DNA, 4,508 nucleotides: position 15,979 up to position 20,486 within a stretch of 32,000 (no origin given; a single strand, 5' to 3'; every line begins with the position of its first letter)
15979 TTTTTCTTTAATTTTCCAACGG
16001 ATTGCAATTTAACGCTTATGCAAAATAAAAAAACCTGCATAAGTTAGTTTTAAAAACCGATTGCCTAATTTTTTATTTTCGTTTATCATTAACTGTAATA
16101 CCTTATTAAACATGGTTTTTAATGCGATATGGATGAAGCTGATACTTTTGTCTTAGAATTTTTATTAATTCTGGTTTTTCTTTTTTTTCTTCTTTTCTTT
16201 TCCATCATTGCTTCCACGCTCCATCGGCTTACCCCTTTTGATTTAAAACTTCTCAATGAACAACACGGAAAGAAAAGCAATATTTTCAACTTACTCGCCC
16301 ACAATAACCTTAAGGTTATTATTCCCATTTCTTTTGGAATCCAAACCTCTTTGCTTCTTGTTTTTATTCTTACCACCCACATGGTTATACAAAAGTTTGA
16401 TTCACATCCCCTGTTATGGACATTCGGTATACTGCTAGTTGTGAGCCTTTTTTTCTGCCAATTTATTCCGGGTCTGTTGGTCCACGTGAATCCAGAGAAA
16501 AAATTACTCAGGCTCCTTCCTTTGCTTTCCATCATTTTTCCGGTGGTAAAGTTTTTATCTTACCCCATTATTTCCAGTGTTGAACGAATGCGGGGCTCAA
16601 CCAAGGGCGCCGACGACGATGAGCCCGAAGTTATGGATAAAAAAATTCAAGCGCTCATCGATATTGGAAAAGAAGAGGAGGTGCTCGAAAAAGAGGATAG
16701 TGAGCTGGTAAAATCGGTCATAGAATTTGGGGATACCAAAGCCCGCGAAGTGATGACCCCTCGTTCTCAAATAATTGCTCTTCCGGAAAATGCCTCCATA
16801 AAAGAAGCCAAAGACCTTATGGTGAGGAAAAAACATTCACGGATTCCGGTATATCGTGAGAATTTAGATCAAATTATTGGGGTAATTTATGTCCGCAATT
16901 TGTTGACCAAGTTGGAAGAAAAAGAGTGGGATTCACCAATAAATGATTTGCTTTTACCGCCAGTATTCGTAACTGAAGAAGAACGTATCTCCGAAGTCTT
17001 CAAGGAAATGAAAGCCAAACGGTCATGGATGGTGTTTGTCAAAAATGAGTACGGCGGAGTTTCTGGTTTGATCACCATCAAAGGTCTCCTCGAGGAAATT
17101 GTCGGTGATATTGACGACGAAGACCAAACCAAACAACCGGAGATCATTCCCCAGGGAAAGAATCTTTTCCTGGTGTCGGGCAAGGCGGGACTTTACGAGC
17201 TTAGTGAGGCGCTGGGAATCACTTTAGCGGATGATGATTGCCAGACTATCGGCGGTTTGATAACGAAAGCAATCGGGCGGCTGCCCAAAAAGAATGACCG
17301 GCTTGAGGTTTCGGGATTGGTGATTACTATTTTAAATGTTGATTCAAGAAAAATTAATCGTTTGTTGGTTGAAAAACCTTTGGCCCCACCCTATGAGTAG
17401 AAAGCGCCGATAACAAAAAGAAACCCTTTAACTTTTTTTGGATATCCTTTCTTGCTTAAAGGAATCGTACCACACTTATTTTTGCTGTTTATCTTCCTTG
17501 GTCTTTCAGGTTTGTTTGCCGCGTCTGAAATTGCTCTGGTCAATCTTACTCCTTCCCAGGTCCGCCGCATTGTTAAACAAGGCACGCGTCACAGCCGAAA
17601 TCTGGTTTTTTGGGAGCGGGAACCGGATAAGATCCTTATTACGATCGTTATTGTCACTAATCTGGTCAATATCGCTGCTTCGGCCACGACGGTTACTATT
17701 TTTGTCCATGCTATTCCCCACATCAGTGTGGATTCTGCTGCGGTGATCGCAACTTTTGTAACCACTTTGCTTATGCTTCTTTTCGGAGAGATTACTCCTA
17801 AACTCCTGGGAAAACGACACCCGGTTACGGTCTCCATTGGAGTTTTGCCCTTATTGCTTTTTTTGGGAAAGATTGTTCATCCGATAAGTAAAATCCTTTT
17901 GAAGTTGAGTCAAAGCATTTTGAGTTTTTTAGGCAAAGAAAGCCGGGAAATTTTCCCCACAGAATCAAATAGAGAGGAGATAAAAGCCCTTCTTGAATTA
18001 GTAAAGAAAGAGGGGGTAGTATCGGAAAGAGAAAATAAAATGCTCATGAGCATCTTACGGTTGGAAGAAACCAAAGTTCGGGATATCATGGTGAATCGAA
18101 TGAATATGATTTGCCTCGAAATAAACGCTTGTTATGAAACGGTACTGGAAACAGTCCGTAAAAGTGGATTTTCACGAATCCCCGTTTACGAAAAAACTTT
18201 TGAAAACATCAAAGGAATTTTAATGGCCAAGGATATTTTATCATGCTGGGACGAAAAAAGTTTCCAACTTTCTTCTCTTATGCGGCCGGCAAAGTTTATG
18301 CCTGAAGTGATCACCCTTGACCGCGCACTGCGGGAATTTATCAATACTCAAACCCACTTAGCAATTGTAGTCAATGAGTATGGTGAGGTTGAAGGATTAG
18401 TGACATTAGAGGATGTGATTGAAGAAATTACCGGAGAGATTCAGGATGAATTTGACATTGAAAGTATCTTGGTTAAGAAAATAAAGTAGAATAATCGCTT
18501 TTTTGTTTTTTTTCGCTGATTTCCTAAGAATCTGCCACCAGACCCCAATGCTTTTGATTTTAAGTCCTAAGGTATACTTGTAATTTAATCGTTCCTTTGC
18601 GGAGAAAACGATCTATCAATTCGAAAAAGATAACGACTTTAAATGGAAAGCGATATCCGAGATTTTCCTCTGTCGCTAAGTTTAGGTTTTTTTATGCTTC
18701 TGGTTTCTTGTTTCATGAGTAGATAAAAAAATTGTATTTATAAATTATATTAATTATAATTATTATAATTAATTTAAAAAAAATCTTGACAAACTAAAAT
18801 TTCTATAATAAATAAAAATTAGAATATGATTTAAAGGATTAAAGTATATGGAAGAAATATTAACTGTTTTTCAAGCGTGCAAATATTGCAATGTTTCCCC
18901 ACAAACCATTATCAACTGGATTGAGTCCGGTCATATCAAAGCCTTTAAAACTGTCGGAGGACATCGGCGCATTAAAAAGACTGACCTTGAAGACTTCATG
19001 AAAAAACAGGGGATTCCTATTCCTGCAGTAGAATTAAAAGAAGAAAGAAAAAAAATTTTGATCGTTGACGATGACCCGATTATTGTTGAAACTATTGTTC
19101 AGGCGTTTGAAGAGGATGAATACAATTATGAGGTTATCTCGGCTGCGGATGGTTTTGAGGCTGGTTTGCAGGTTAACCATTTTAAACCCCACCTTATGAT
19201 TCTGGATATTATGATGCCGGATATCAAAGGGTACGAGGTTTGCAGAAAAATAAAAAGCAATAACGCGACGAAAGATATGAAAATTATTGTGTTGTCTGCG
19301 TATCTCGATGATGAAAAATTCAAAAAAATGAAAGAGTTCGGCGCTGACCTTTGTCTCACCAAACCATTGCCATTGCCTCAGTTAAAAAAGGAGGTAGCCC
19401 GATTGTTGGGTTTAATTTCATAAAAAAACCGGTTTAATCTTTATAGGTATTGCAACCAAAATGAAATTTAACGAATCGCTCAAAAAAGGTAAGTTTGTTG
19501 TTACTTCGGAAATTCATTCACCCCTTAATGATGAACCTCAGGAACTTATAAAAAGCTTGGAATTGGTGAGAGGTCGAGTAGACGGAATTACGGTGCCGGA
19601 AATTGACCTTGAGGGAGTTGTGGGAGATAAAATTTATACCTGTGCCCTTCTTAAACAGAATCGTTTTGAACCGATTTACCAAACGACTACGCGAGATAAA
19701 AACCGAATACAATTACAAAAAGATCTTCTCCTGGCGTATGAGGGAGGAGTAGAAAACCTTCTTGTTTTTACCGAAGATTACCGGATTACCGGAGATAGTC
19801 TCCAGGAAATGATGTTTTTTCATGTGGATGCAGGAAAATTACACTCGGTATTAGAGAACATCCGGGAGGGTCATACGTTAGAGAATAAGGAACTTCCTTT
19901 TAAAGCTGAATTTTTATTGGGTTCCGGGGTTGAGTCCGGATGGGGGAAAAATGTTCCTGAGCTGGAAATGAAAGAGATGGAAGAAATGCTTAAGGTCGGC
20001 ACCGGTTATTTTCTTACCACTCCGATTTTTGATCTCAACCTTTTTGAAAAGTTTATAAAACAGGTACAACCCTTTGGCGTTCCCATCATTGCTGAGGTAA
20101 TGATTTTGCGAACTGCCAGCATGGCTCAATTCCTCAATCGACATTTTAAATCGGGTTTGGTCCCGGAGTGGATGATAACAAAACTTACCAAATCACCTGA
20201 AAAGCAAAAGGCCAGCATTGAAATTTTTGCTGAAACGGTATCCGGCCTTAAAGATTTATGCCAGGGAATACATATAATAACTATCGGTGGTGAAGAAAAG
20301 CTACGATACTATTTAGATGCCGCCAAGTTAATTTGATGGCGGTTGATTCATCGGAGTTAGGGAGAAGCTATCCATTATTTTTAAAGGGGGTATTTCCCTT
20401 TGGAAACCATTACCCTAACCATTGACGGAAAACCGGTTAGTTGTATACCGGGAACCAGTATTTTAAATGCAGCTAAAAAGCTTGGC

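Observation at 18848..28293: Seven-gene cluster wiring MetF/MetV methylene-THF reductase to a NuoE / NuoF::GltD / inactive-FdhA redox module: candidate undescribed MTHFR complex type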

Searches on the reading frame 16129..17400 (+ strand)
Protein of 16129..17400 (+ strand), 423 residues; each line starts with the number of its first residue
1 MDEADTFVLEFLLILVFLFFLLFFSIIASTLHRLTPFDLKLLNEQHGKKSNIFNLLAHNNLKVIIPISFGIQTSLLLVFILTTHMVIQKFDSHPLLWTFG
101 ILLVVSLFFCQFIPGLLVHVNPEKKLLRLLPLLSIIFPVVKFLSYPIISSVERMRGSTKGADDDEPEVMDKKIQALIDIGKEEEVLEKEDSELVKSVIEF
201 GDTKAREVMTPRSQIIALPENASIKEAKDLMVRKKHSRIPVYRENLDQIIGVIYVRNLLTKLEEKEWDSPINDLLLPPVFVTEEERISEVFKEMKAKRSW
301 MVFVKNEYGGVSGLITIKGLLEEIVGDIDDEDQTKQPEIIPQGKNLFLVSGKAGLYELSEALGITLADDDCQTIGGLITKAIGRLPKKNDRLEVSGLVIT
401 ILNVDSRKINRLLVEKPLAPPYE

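Call 8: search_protein_families(library=pfam, proteins=[window:16129-17400:+], max_evalue=0.0001)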
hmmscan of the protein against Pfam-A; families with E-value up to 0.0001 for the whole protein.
window:16129-17400:+ (423 aa): 3 families
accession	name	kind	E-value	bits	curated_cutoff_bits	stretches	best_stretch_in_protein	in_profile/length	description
PF03471.22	CorC_HlyC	-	5.8e-19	68.3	27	1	342-416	3-79/81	Transporter associated domain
PF00571.33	CBS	-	1e-18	67.8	24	2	206-263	2-56/57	CBS domain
PF01595.25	CNNM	-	5.1e-12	46.3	28.4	1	13-189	2-180/181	Cyclin M transmembrane N-terminal domain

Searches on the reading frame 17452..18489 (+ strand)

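Call 8: search_protein_families(library=pfam, proteins=[window:17452-18489:+], max_evalue=0.0001)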
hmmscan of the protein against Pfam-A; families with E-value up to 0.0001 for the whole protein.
window:17452-18489:+ (345 aa): 2 families
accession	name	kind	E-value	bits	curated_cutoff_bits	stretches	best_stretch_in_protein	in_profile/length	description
PF01595.25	CNNM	-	4.9e-39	134.3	28.4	1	11-194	2-181/181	Cyclin M transmembrane N-terminal domain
PF00571.33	CBS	-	3.8e-12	46.8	24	1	278-326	7-55/57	CBS domain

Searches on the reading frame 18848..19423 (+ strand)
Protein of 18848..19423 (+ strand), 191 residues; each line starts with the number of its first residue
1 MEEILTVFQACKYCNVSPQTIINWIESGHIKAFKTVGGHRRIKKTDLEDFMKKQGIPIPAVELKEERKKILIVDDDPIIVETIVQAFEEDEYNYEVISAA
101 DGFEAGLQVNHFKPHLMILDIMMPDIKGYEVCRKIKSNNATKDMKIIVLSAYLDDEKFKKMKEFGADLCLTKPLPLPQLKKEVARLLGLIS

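Call 5: search_protein_families(library=pfam, proteins=[window:18848-19423:+], max_evalue=0.01)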
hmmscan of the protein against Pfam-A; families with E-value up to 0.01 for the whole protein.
window:18848-19423:+ (191 aa): 4 families
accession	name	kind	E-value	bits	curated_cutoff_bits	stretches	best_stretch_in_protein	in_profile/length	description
PF00072.30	Response_reg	-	1.1e-25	90.4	30.2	1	70-183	1-110/111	Response regulator receiver domain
PF12728.13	HTH_17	-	3.4e-17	62.9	27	1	5-54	2-50/51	Helix-turn-helix domain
PF00376.29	MerR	-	1.8e-06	28.1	28.2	1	9-41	4-37/38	MerR family regulatory protein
PF13551.12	HTH_29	-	0.002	18.6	28.1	1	3-35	10-46/64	Winged helix-turn helix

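Call 6: search_protein_families(library=ncbifam, proteins=[window:18848-19423:+], max_evalue=0.001)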
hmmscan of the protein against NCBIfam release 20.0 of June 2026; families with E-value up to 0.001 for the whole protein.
window:18848-19423:+ (191 aa): 97 families (the best 25 are shown)
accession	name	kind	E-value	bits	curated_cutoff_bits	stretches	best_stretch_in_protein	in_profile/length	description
TIGR02154.1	PhoB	equivalog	2.9e-20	72.5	296.2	1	68-180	3-113/226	phosphate regulon transcriptional regulator PhoB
NF007135.0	PRK09581.1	equivalog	2.6e-19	69.4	474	1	69-179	4-112/457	PleD family two-component system response regulator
NF045944.1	ResRegRpaBCyano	equivalog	5.1e-17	62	330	1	71-187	1-112/229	response regulator transcription factor RpaB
NF045717.1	DVU0259_DivK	exception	1.6e-16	60.5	160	1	67-157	2-89/117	DVU0259 family response regulator domain-containing protein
NF033120.0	vanR_FM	exception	3.2e-16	59.7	460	1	69-175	5-106/231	vancomycin resistance response regulator transcription factor, VanR-F/VanR-M family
NF040534.1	resp_reg_YycF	equivalog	5.4e-16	58.6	340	1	68-176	1-104/231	response regulator YycF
NF041733.1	resp_reg_CseB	equivalog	6.6e-16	58.4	350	1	69-182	2-110/228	two-component system response regulator CseB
NF053854.1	RespRegPhoBBctds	equivalog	7.7e-16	58.1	270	1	70-184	1-112/225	two-component system response regulator PhoB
NF040689.1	MtrAB_MtrA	equivalog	9.3e-16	57.8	300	1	70-179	1-105/219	MtrAB system response regulator MtrA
TIGR02875.1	spore_0_A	equivalog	6.9e-15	55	200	1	69-186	4-121/262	sporulation transcription factor Spo0A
NF008296.0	PRK11083.1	equivalog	7.4e-15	55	273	1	66-175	2-106/228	two-component system response regulator CreB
TIGR01764.1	excise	domain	9.1e-15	54.8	28.8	1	5-53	2-49/49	excisionase family DNA-binding protein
NF007005.1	PRK09468.1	equivalog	9.8e-15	54.6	331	1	66-175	2-107/237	osmolarity response regulator transcription factor OmpR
NF000402.1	vanR-B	exception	2e-13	50.3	480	1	69-187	4-117/219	vancomycin resistance response regulator transcription factor VanR-B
NF007928.2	PRK10643.1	equivalog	4.3e-13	49.4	330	1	69-186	2-115/216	two-component system response regulator PmrA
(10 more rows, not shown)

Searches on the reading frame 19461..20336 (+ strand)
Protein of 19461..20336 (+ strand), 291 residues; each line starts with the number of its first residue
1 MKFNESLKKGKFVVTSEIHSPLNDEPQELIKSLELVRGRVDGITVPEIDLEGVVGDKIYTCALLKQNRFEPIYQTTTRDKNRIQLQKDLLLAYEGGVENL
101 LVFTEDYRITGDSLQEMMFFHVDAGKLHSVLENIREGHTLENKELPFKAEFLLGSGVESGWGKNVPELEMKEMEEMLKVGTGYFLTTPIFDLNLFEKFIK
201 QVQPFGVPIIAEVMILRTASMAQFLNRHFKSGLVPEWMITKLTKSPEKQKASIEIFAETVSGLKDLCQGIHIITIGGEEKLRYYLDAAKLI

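Call 5: search_protein_families(library=pfam, proteins=[window:19461-20336:+], max_evalue=0.01)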
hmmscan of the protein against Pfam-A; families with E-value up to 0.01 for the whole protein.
window:19461-20336:+ (291 aa): 1 family
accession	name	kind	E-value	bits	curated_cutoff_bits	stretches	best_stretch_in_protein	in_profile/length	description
PF02219.23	MTHFR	-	2.9e-15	56.8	24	1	3-281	2-279/287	Methylenetetrahydrofolate reductase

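Call 6: search_protein_families(library=ncbifam, proteins=[window:19461-20336:+], max_evalue=0.001)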
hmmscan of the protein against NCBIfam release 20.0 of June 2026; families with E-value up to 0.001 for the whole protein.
window:19461-20336:+ (291 aa): 2 families
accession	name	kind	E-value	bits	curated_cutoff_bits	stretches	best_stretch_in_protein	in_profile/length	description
NF006396.0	PRK08645.1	equivalog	6.2e-34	117.1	453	1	2-274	313-587/611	bifunctional homocysteine S-methyltransferase/methylenetetrahydrofolate reductase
TIGR00676.1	fadh2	equivalog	2.9e-06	26.8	293.7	1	169-277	148-263/275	methylenetetrahydrofolate reductase [NAD(P)H]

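Call 30: search_solved_structures(query=window:19461-20336:+, max_evalue=0.01, show_alignments=2)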
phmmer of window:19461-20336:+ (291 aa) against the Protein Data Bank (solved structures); distinct sequences matched with E-value up to 0.01: 2.
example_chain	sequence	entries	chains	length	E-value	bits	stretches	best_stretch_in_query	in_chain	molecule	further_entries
8uy2_A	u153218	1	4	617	5.8e-05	25.7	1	160-267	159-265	Methylenetetrahydrofolate reductase-like protein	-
8uy1_D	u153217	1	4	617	5.8e-05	25.7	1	160-267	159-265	Methylenetetrahydrofolate reductase-like protein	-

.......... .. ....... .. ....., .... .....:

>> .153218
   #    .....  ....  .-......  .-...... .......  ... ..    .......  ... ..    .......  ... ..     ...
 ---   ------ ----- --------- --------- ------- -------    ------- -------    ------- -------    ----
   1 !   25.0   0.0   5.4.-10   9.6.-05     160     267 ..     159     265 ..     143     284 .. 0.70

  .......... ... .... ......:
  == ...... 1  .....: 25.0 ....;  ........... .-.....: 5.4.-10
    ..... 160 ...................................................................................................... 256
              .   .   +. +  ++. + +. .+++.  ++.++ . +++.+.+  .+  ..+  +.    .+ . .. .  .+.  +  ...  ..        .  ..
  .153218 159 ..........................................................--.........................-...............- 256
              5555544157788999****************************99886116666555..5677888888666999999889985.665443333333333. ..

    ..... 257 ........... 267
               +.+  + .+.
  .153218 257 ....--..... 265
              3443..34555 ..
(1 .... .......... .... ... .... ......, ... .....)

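Call 65: find_homologous_proteins(query=window:19461-20336:+, max_evalue=1e-10)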
Query window:19461-20336:+ (291 aa): 2752 proteins with E <= 1e-10 among 3633 candidates; the best 120 are listed.
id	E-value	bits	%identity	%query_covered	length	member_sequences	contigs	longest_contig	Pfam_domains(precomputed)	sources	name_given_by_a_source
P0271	2.5e-181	619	94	100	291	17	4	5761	PF02219.24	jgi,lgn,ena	jgi:5,10-methylenetetrahydrofolate reductase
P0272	5.4e-179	611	93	100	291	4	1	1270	PF02219.24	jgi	jgi:methylenetetrahydrofolate reductase (NADPH)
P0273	1.1e-169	581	87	100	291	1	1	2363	PF02219.24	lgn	-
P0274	1.4e-168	577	88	96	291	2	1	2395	PF02219.24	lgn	-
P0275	4.4e-168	576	88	100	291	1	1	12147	PF02219.24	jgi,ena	-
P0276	1.8e-167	574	88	100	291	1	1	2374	PF02219.24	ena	-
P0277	3.4e-159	546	81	100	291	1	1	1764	PF02219.24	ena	-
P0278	1.4e-158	544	81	100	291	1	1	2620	PF02219.24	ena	-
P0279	1.6e-158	544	82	100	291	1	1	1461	PF02219.24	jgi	jgi:5,10-methylenetetrahydrofolate reductase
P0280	2.7e-158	544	81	100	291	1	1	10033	PF02219.24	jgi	-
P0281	2.9e-158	543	81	100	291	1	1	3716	PF02219.24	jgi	-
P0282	8.1e-158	542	81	100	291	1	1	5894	PF02219.24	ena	-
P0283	3.6e-157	540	81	100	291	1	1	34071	PF02219.24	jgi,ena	-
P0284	4.4e-157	540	82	100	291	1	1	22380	PF02219.24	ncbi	ncbi:MAG: methylenetetrahydrofolate reductase [Pseudomonadota bacterium]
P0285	6.9e-157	539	80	100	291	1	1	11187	PF02219.24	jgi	-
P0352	3.9e-148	510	77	100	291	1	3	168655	PF02219.24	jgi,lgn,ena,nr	nr:methylenetetrahydrofolate reductase [Desulfobacterales bacterium]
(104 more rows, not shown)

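Call 66: find_encoding_contigs(protein=P0275, flank=10000, max_places=1)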
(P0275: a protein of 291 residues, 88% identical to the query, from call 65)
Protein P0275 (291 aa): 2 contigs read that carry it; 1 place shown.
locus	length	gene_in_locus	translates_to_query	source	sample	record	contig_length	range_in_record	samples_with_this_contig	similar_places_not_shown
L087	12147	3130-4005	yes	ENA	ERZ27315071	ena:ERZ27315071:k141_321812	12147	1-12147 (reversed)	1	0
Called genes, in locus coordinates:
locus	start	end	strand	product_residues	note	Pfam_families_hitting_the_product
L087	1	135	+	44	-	?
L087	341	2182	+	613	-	PF00989:PAS, PF13188:PAS_8 (weak), PF13426:PAS_9, PF00989:PAS, PF13188:PAS_8 (weak), PF13426:PAS_9, PF00512:HisKA, PF02518:HATPase_c, +2 more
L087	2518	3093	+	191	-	PF12728:HTH_17, PF00072:Response_reg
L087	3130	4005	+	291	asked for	PF02219:MTHFR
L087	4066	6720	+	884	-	PF13510:Fer2_4, PF10588:NADH-G_4Fe-4S_3, PF22117:Fer4_Nqo3 (weak), PF12838:Fer4_7, PF00037:Fer4 (weak), PF04879:Molybdop_Fe4S4, PF00384:Molybdopterin, PF01568:Molydop_binding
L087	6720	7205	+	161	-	PF01257:2Fe-2S_thioredx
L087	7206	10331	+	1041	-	PF01257:2Fe-2S_thioredx (weak), PF01512:Complex1_51K, PF10589:NADH_4Fe-4S, PF14691:Fer4_20, PF01266:DAO, PF07992:Pyr_redox_2, PF13450:NAD_binding_8, PF13738:Pyr_redox_3, +5 more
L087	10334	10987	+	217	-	PF12225:DUF5981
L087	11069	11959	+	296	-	PF02219:MTHFR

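Call 67: find_encoding_contigs(protein=P0352, flank=10000, max_places=1)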
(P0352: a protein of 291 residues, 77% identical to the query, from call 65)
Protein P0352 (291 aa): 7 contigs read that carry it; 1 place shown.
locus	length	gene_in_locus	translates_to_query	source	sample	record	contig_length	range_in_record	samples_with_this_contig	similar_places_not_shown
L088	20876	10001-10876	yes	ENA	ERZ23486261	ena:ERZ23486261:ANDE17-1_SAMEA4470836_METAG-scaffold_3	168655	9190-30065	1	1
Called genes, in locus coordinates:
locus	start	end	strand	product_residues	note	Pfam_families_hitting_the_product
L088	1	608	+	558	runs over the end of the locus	PF00403:HMA, PF00122:E1-E2_ATPase, PF00702:Hydrolase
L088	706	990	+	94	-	PF00702:Hydrolase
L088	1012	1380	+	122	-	-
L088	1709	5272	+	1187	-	PF02743:dCache_1, PF21623:HK_sensor_dom_bact, PF00672:HAMP, PF01590:GAF, PF13185:GAF_2, PF01590:GAF, PF13185:GAF_2, PF13492:GAF_3, +3 more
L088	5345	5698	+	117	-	PF00072:Response_reg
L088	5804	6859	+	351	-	PF00072:Response_reg, PF13487:HD_5, PF01966:HD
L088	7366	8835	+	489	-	PF00989:PAS, PF13426:PAS_9, PF08447:PAS_3 (faint), PF00989:PAS, PF08448:PAS_4 (weak), PF13188:PAS_8 (weak), PF13426:PAS_9, PF00512:HisKA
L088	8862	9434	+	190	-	PF12728:HTH_17, PF00376:MerR (weak), PF00072:Response_reg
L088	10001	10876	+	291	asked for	PF02219:MTHFR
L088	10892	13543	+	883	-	PF00111:Fer2, PF13510:Fer2_4, PF10588:NADH-G_4Fe-4S_3, PF22117:Fer4_Nqo3 (weak), PF12838:Fer4_7 (weak), PF04879:Molybdop_Fe4S4, PF00384:Molybdopterin, PF01568:Molydop_binding, +1 more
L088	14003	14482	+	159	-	PF01257:2Fe-2S_thioredx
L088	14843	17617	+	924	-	PF01257:2Fe-2S_thioredx (weak), PF01512:Complex1_51K, PF10531:SLBB (weak), PF10589:NADH_4Fe-4S, PF14691:Fer4_20, PF01266:DAO (weak), PF07992:Pyr_redox_2, PF13450:NAD_binding_8, +4 more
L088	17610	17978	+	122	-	-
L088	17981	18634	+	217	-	PF12225:DUF5981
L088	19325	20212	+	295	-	PF02219:MTHFR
